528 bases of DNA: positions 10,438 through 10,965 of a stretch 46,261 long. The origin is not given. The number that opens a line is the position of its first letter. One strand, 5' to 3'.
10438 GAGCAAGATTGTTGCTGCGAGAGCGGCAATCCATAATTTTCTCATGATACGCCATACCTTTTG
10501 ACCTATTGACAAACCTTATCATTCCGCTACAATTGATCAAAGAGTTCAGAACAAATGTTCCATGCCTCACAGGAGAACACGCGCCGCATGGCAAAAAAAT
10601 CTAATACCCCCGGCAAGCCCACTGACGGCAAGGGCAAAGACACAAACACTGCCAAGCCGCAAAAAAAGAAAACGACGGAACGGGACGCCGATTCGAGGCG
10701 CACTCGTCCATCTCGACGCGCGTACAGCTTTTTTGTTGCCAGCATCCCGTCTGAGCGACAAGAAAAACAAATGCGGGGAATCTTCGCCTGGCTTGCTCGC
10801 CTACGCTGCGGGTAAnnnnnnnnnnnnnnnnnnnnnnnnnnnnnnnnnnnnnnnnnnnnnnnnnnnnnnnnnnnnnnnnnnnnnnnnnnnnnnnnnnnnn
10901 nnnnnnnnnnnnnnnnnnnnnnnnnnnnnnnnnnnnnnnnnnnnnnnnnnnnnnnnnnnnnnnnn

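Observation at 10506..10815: Strong promoter plus a GAAC-N4-GTTC (LexA-type) box drives a small basic ORF that converges on a repressor lacking a peptidase domain: candidate SOS-controlled antirepressor or antisense module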

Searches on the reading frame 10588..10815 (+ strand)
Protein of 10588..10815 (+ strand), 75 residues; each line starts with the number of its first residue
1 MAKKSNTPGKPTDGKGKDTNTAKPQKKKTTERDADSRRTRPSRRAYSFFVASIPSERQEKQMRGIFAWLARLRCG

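Call 9: search_protein_families(library=pfam, proteins=[window:10588-10815:+], max_evalue=0.1)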
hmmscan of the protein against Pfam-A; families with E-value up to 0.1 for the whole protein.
window:10588-10815:+ (75 aa): 0 families

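Call 11: find_homologous_proteins(query=window:10588-10812:+, max_evalue=0.01)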
Query window:10588-10812:+ (75 aa): 1 proteins with E <= 0.01 among 2 candidates.
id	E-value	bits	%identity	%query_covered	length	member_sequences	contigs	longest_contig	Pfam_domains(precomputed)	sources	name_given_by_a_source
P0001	5.2e-42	158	100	100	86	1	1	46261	-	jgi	-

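Call 41: find_homologous_proteins(query=A3, max_evalue=1)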
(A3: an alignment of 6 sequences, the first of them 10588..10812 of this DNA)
Query A3 (6 sequences) (75 aa, profile of the alignment): 6 proteins with E <= 1 among 3174 candidates.
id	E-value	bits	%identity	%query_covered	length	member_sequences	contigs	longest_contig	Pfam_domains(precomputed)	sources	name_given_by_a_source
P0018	6.7e-23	98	45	59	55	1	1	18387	-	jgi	jgi:hypothetical protein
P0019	4.5e-20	89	41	59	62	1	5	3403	-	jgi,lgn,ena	-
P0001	6.2e-20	88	100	100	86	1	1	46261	-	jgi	-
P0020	8.7e-20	88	58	48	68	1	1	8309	-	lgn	-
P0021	1.2e-13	68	37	47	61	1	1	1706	-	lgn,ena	-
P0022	2.7e-4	38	38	43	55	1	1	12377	-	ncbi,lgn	-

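Call 42: find_encoding_contigs(protein=P0022, flank=6000, max_places=2)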
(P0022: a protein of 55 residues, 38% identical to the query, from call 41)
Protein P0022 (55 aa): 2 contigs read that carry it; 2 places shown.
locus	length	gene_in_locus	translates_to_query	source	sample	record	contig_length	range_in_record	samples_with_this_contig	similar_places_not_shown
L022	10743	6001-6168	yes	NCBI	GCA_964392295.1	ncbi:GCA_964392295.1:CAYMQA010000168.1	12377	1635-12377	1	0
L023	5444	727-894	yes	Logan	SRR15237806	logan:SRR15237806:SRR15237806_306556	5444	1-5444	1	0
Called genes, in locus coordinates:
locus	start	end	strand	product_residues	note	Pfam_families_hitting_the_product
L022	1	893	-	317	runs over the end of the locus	PF00795:CN_hydrolase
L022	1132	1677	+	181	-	PF27259:AF_1499 (weak), PF09685:MamF_MmsF (weak)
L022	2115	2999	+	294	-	PF02899:Phage_int_SAM_1 (weak), PF13495:Phage_int_SAM_4 (weak), PF00589:Phage_integrase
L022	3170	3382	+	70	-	-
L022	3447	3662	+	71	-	-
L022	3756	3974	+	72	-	-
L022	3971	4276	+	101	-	-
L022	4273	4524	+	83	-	-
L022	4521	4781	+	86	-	-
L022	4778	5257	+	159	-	-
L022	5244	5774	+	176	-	-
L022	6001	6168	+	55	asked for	-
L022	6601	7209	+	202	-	PF00196:GerE (weak)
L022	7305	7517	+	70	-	-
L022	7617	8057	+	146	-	-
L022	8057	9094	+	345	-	PF09250:Prim-Pol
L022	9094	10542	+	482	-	PF08706:D5_N, PF19263:DUF5906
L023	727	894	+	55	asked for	-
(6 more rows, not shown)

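Call 43: find_encoding_contigs(protein=P0021, flank=2000, max_places=2)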
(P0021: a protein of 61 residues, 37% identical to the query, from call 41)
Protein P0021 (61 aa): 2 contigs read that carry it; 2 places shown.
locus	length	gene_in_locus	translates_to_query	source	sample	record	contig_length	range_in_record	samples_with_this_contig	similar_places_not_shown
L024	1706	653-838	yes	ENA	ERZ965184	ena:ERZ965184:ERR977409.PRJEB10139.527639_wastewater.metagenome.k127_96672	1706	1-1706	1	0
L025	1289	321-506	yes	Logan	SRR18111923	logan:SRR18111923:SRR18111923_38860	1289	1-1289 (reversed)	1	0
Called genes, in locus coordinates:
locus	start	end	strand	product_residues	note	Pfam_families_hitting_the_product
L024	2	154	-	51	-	?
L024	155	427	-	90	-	-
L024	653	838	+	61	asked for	-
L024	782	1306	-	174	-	PF13560:HTH_31, PF01381:HTH_3, PF13443:HTH_26 (faint)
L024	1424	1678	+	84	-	-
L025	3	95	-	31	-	?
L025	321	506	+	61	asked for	-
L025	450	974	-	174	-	PF13560:HTH_31, PF01381:HTH_3, PF13443:HTH_26 (faint)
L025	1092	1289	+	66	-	?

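Call 46: search_protein_families(library=pfam, alignment_id=A3, max_evalue=10)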
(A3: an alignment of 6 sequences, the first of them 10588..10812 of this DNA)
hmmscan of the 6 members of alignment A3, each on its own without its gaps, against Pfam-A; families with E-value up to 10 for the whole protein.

A. member 1, window:10588-10812:+ (75 aa): 0 families

B. families by the number of members that match (of 6 scanned): 6 families
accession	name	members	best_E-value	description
PF04651.18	Pox_A12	1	0.036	Poxvirus A12 protein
PF10500.14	SR-25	1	0.14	Nuclear RNA-splicing-associated protein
PF05104.17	Rib_recp_KP_reg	1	0.39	Ribosome receptor lysine/proline rich region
PF06375.16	AP3D1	1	1.1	AP-3 complex subunit delta-1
PF16165.10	Ferlin_C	1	1.6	Ferlin C-terminus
PF22770.2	POP1_C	1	7.7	POP1 C-terminal domain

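Call 47: search_protein_families(library=phrogs, alignment_id=A3, max_evalue=10)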
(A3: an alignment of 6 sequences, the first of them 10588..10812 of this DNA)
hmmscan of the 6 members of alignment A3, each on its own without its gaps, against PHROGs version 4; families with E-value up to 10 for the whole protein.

A. member 1, window:10588-10812:+ (75 aa): 0 families

B. families by the number of members that match (of 6 scanned): 4 families
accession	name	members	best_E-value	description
phrog_3495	-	1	0.12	-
phrog_1133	-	1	1.3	-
phrog_25477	-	1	3.2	-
phrog_11228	-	1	6.4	lipoprotein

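Call 55: predict_structure(alignment_id=A4)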
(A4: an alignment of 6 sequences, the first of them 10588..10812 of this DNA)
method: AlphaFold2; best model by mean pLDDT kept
length: 75 residues; sequences in the alignment: 6
mean_pLDDT: 67.5   pTM: 0.33
mean pLDDT of the five models: 67.5, 66.3, 65.8, 65.4, 65.0
residues with pLDDT >= 90: 16; 70-90: 17; 50-70: 28; < 50: 14
segments of 3 or more residues with pLDDT < 50: 1-3, 15-17, 19-22
pLDDT, mean of each block of 10 residues (from residue 1): 52 49 50 55 78 89 93 80
secondary structure, 60 per line:
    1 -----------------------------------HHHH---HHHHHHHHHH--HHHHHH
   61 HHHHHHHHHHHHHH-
elements in order: H36-39 H43-52 H55-74

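Call 56: search_protein_representatives(alignment_id=A4)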
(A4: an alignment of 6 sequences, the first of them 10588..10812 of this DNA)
Query: 6 sequences, 54 profile positions. Proteins with E-value up to 0.001 (for the whole library): 28; up to 1e-10: 8; up to 1e-30: 0. The best 28 are listed.
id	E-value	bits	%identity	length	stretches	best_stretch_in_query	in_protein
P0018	6.2e-22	93.2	-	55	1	1-53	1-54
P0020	2.7e-20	87.9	-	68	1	2-53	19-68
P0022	3.1e-15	71.7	-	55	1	8-54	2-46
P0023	1.4e-14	69.6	-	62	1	1-53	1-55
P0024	1.3e-12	63.3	-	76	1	2-45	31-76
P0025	3.3e-12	62.0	-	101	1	9-49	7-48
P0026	2.5e-11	59.2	-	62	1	16-48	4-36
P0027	6.7e-11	57.8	-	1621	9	21-44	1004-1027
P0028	3.0e-10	55.8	-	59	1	2-48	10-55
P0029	3.2e-09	52.5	-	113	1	12-49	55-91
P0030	2.2e-08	49.8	-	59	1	11-53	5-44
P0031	2.6e-08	49.5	-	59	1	14-53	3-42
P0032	1.6e-07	47.0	-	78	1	3-51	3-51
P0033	1.3e-06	44.1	-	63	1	17-50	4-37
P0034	2.7e-06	43.1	-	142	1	15-49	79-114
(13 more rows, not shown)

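Call 58: find_encoding_contigs(protein=P0024, flank=3000, max_places=2)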
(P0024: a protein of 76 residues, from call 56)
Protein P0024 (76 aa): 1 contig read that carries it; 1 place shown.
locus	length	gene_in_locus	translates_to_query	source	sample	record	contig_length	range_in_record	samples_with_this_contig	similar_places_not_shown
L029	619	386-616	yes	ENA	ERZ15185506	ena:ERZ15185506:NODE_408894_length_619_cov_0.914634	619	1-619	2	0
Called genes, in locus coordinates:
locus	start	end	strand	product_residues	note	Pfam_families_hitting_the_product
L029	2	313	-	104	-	?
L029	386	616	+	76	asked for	-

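Call 60: find_encoding_contigs(protein=P0026, flank=4000, max_places=3)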
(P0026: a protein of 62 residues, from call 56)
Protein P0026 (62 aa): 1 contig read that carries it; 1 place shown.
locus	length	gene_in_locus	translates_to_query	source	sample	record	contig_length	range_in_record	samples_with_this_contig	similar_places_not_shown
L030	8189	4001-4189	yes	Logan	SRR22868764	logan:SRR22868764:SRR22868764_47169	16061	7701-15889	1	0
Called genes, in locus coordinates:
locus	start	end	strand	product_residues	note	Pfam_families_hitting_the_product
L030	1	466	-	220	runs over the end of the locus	-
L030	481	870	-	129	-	-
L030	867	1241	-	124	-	-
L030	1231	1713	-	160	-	-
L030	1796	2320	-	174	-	-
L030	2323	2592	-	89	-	-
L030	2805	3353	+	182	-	-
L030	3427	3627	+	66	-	-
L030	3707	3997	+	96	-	-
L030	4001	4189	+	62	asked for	-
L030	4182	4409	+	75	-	-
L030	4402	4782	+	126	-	-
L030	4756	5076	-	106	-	-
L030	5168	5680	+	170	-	PF13411:MerR_1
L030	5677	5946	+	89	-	-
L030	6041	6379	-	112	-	PF08734:GYD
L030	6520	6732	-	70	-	-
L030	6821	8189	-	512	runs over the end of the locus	?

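Call 61: find_encoding_contigs(protein=P0028, flank=4000, max_places=3)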
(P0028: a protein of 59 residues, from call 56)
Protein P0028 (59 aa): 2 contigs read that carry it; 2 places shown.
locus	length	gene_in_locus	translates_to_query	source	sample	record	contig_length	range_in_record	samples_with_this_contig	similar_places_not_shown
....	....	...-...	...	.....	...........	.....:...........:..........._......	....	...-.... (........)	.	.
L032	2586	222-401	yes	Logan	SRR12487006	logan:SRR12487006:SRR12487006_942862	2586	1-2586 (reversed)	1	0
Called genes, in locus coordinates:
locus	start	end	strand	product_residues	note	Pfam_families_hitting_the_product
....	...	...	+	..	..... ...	-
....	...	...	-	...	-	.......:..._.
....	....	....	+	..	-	-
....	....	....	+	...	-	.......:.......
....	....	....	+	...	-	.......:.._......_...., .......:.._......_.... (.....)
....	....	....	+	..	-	-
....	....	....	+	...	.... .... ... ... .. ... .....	-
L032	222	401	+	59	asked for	-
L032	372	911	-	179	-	PF01381:HTH_3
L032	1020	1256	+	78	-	-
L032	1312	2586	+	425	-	?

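Call 74: fold_search(model_id=the predicted structure, library=pdb)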
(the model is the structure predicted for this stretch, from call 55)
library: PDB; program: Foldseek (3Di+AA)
matches with E <= 10: 0; with E <= 0.001: 0
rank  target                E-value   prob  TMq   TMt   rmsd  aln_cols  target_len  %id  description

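Call 101: search_protein_families(library=pfam, alignment_id=A6, max_evalue=10)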
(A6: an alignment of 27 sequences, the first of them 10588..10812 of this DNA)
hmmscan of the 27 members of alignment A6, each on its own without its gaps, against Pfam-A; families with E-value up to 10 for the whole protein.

A. member 1, window:10588-10812:+ (75 aa): 0 families

B. families by the number of members that match (of 27 scanned): 14 families
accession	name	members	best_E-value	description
PF25191.1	DUF7832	1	0.027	Domain of unknown function (DUF7832)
PF04651.18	Pox_A12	1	0.036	Poxvirus A12 protein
PF14747.11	DUF4473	1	0.11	Domain of unknown function (DUF4473)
PF22284.1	DUF6961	1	0.12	Family of unknown function (DUF6961)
PF11733.13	NP1-WLL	1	0.14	Non-capsid protein NP1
PF10500.14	SR-25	1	0.14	Nuclear RNA-splicing-associated protein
PF12487.13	DUF3703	1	0.15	Protein of unknown function (DUF3703)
PF13458.12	Peripla_BP_6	1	0.15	Periplasmic binding protein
PF05104.17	Rib_recp_KP_reg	1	0.39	Ribosome receptor lysine/proline rich region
PF19632.4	DUF6136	1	0.41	Family of unknown function (DUF6136)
PF06375.16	AP3D1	1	1.1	AP-3 complex subunit delta-1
PF12423.13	KIF1B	1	1.2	Kinesin protein 1B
PF16165.10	Ferlin_C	1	1.6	Ferlin C-terminus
PF22770.2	POP1_C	1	7.7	POP1 C-terminal domain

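Call 102: search_solved_structures(query=A6, max_evalue=10)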
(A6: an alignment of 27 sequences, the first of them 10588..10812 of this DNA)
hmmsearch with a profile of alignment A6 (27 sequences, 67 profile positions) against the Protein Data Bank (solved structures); distinct sequences matched with E-value up to 10: 2.
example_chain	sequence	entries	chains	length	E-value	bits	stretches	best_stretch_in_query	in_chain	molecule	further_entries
1pnb_A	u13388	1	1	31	0.51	13.3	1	34-52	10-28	NAPIN BNIB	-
9fqr_Xo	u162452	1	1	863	0.78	12.7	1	7-33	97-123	Leucine rich repeats and death domain containing 1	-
